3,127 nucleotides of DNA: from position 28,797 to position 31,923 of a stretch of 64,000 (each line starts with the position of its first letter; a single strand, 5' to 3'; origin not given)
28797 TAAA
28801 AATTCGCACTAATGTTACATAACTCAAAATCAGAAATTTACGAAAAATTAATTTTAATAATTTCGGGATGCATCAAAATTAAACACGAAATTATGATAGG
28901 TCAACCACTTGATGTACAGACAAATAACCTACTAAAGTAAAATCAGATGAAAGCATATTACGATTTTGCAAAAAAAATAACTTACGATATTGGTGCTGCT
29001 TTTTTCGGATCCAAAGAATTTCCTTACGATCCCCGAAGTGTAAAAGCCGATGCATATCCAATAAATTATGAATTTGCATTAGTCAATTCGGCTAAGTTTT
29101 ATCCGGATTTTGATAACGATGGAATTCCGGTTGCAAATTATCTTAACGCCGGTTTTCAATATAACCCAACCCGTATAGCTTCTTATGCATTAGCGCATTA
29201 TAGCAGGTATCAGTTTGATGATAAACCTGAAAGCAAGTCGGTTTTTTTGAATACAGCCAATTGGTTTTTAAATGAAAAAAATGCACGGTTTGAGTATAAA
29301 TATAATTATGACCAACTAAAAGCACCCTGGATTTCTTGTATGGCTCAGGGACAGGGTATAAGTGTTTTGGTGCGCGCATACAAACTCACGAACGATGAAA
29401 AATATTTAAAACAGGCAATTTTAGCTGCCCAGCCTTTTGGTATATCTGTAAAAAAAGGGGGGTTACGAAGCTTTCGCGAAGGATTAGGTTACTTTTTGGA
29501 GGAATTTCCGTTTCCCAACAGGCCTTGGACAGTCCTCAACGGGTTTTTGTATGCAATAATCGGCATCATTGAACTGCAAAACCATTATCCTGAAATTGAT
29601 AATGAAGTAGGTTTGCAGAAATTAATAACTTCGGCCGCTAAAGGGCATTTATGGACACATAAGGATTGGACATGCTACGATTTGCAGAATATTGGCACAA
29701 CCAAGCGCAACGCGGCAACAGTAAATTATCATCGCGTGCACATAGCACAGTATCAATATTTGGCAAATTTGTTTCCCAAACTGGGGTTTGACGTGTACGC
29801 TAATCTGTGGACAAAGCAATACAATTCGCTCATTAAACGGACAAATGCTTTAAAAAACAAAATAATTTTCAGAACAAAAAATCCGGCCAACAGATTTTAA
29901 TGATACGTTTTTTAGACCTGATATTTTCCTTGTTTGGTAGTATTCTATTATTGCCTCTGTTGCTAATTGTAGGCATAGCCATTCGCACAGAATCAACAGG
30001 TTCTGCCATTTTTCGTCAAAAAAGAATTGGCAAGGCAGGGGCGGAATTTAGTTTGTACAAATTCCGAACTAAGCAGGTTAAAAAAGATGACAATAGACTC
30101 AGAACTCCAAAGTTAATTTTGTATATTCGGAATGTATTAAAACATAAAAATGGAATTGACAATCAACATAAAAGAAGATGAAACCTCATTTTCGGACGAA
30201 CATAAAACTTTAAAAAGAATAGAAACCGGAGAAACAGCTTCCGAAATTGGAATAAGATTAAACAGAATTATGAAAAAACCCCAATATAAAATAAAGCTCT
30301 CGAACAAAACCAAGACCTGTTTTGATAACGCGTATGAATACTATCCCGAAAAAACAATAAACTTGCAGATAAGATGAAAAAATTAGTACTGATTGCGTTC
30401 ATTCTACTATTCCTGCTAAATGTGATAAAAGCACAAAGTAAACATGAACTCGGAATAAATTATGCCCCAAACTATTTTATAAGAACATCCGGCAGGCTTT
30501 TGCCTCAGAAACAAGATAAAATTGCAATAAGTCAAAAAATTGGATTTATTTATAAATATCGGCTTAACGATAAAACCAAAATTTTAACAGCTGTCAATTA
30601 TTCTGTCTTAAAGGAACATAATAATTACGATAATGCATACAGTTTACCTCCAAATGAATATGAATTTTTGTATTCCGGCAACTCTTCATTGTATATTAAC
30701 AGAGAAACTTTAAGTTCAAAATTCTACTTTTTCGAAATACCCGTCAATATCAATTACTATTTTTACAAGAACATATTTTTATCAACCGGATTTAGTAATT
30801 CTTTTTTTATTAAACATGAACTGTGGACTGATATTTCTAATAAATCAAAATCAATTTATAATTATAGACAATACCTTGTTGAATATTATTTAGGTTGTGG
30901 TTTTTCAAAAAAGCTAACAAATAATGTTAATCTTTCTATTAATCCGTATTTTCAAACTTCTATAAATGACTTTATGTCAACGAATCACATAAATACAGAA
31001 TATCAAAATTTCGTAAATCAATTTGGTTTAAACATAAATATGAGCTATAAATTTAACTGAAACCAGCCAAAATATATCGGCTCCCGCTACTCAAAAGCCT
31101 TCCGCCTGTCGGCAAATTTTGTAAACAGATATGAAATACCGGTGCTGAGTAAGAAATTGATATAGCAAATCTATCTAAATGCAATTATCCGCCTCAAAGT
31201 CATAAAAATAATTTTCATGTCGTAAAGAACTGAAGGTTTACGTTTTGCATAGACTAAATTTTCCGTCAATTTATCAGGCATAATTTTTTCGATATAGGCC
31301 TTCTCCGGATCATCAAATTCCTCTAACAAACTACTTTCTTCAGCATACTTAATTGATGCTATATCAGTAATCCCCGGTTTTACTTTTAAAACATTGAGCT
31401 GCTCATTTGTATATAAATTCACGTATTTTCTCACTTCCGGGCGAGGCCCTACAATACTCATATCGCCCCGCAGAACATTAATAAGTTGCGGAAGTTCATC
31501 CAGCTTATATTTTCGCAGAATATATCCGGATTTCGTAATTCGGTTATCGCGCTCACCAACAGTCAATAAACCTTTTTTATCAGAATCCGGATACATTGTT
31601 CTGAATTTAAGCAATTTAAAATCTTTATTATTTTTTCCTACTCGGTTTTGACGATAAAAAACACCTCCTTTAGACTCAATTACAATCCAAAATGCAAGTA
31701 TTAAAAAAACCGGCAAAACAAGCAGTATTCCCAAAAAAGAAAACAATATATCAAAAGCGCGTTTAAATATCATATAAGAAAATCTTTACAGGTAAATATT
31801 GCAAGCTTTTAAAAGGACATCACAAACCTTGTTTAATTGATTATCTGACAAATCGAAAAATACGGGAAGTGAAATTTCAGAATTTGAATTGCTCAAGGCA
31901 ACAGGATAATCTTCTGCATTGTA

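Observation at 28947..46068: Candidate novel zwitterionic surface-polysaccharide system (AATGal-type amine plus diacetamido-uronate)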

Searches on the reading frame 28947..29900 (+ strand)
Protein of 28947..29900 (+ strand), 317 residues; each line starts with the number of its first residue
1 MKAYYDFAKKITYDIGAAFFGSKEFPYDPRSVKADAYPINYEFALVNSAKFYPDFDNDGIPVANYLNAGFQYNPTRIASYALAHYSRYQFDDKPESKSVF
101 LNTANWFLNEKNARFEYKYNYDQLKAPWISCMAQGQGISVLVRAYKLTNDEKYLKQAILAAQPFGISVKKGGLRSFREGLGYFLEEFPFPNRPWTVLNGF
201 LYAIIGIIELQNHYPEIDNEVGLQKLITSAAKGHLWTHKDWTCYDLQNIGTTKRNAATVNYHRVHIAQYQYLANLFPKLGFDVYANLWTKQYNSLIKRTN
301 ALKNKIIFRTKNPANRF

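Call 4: search_protein_families(library=pfam, proteins=[window:28947-29900:+])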
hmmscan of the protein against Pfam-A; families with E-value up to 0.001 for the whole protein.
window:28947-29900:+ (317 aa): 1 family
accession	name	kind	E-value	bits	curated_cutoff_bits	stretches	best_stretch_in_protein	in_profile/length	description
PF06662.19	C5-epim_C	-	2.7e-39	135.1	23.3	1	112-290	4-188/188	D-glucuronyl C5-epimerase C-terminus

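Call 6: search_protein_families(library=ncbifam, proteins=[window:28947-29900:+], max_evalue=0.00001)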
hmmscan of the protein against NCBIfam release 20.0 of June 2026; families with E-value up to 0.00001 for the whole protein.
window:28947-29900:+ (317 aa): 0 families

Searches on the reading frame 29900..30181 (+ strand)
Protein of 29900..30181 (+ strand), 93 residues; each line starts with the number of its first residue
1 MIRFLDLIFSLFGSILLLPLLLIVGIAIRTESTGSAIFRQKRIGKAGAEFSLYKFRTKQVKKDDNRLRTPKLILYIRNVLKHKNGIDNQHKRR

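Call 4: search_protein_families(library=pfam, proteins=[window:29900-30181:+])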
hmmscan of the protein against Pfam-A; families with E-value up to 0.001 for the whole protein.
window:29900-30181:+ (93 aa): 1 family
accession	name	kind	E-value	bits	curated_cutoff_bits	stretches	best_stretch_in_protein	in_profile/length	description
PF02397.22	Bac_transf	-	2.8e-16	60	27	1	3-65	2-64/179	Bacterial sugar transferase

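Call 7: search_protein_families(library=ncbifam, proteins=[window:29900-30181:+], max_evalue=0.001)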
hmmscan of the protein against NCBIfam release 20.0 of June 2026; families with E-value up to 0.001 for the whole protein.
window:29900-30181:+ (93 aa): 10 families
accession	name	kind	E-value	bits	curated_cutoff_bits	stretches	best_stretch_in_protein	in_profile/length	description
TIGR03025.1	EPS_sugtrans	subfamily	5.6e-20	72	295.55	1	3-64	259-321/445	exopolysaccharide biosynthesis polyprenyl glycosylphosphotransferase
TIGR03023.1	WcaJ_sugtrans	equivalog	9.7e-18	64.7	410.75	1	3-65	264-326/453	undecaprenyl-phosphate glucose phosphotransferase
TIGR03022.1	WbaP_sugtrans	subfamily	3.4e-16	59.5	403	1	3-62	260-319/456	undecaprenyl-phosphate galactose phosphotransferase WbaP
TIGR03013.1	EpsB_2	subfamily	2e-12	46.9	393.35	1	3-61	256-314/443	TIGR03013 family XrtA/PEP-CTERM system glycosyltransferase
NF041877.1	EPS_EpsZ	equivalog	5.6e-11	41.7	800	1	2-84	266-348/459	exopolysaccharide biosynthesis polyisoprenyl-phosphate hexose-1-phosphate transferase EpsZ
NF052601.1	undeca_RfbP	equivalog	9.6e-10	38.1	330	1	3-63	46-106/244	undecaprenyl-phosphate galactose phosphotransferase family protein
NF007518.0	PRK10124.1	equivalog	5.6e-09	35.2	684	1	3-67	275-339/464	undecaprenyl-phosphate glucose phosphotransferase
NF050817.1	PolSacchBiosHfsE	equivalog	7.5e-08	31.5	750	1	3-65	273-335/467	polysaccharide biosynthesis protein HfsE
NF045514.1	glycotran_HepC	equivalog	2e-07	30.5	140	1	3-62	118-177/220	heterocyst development glycosyltransferase HepC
NF011751.0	PRK15204.1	equivalog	0.00053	18.7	907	1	3-60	277-337/476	undecaprenyl-phosphate galactose phosphotransferase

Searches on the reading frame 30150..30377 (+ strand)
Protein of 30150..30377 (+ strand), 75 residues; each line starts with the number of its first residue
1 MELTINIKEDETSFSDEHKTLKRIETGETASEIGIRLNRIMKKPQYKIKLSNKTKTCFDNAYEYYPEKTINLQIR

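Call 50: search_protein_families(library=pfam, proteins=[window:30150-30377:+], max_evalue=1)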
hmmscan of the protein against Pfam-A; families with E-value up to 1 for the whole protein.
window:30150-30377:+ (75 aa): 0 families

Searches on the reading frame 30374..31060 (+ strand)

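Call 4: search_protein_families(library=pfam, proteins=[window:30374-31060:+])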
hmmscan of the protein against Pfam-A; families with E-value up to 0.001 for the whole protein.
window:30374-31060:+ (228 aa): 0 families

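Call 7: search_protein_families(library=ncbifam, proteins=[window:30374-31060:+], max_evalue=0.001)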
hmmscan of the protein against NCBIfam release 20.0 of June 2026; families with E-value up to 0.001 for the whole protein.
window:30374-31060:+ (228 aa): 1 family
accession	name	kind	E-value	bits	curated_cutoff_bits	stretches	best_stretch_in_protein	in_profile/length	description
NF049866.1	outer_TDE1717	subfamily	4.9e-08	33.2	135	1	1-227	1-210/210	TDE1717 family outer membrane beta-barrel protein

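Call 50: search_protein_families(library=pfam, proteins=[window:30374-31060:+], max_evalue=1)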
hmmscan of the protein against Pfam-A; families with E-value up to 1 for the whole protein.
window:30374-31060:+ (228 aa): 1 family
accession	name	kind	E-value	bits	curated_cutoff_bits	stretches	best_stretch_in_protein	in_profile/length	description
PF16488.10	ArgoL2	-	0.075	13.7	33.3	0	195-222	4-29/47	Argonaute linker 2 domain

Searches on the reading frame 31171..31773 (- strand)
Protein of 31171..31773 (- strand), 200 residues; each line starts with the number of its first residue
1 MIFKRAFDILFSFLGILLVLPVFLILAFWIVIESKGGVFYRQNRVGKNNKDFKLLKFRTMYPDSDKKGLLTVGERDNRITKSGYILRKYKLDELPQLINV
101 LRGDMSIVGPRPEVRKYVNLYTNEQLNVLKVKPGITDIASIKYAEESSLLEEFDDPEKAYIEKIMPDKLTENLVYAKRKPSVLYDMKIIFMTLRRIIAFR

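Call 4: search_protein_families(library=pfam, proteins=[window:31171-31773:-])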
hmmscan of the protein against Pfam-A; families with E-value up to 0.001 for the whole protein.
window:31171-31773:- (200 aa): 1 family
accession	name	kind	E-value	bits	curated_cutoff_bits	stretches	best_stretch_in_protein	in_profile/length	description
PF02397.22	Bac_transf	-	1.9e-57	194.1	27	1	4-197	1-178/179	Bacterial sugar transferase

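Call 6: search_protein_families(library=ncbifam, proteins=[window:31171-31773:-], max_evalue=0.00001)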
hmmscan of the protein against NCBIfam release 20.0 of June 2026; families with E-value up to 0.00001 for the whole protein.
window:31171-31773:- (200 aa): 10 families
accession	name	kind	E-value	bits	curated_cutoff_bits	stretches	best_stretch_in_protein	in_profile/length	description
TIGR03025.1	EPS_sugtrans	subfamily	6.3e-65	220.1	295.55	1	2-197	256-439/445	exopolysaccharide biosynthesis polyprenyl glycosylphosphotransferase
TIGR03023.1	WcaJ_sugtrans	equivalog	2e-52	179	410.75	1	2-197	261-447/453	undecaprenyl-phosphate glucose phosphotransferase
TIGR03013.1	EpsB_2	subfamily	2.5e-47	162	393.35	1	1-196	252-436/443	TIGR03013 family XrtA/PEP-CTERM system glycosyltransferase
TIGR03022.1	WbaP_sugtrans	subfamily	2.4e-44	152.3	403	2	75-136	345-406/456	undecaprenyl-phosphate galactose phosphotransferase WbaP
NF052601.1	undeca_RfbP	equivalog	9.8e-41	139.6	330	2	2-66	43-107/244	undecaprenyl-phosphate galactose phosphotransferase family protein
NF041877.1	EPS_EpsZ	equivalog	5.7e-36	124.1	800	1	1-142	263-415/459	exopolysaccharide biosynthesis polyisoprenyl-phosphate hexose-1-phosphate transferase EpsZ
NF007518.0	PRK10124.1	equivalog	1.2e-35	123.2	684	1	1-193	271-454/464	undecaprenyl-phosphate glucose phosphotransferase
NF050817.1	PolSacchBiosHfsE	equivalog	2.1e-31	109.2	750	1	2-193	270-456/467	polysaccharide biosynthesis protein HfsE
NF045514.1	glycotran_HepC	equivalog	5.9e-26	91.1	140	1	2-112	115-211/220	heterocyst development glycosyltransferase HepC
NF011751.0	PRK15204.1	equivalog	2e-22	79.5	907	1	3-140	279-430/476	undecaprenyl-phosphate galactose phosphotransferase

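Call 15: search_solved_structures(query=window:31171-31773:-, max_evalue=0.00001)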
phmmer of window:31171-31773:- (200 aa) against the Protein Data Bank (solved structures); distinct sequences matched with E-value up to 0.00001: 7.
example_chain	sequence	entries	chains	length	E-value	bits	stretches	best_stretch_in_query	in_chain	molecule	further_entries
8g1n_A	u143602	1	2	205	1.3e-27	99.8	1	3-150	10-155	N,N'-diacetylbacilliosaminyl-1-phosphate transferase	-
8e37_B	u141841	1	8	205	2.7e-27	98.9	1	3-149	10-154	N,N'-diacetylbacilliosaminyl-1-phosphate transferase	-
30us_A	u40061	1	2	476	3.4e-23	85.5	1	3-141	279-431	UDP-Gal::undecaprenolphosphate Gal-1-P transferase WbaP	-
9s7s_A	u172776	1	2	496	3.8e-23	85.3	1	3-141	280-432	UDP-Gal::undecaprenolphosphate Gal-1-P transferase WbaP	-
30wc_A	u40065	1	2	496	3.8e-23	85.3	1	3-141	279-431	Undecaprenyl-phosphate galactose phosphotransferase WbaP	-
9s8l_A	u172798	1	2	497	3.8e-23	85.3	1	3-141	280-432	UDP-Gal::undecaprenolphosphate Gal-1-P transferase WbaP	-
8t53_A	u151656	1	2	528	5.5e-20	75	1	3-140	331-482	Undecaprenyl-phosphate galactose phosphotransferase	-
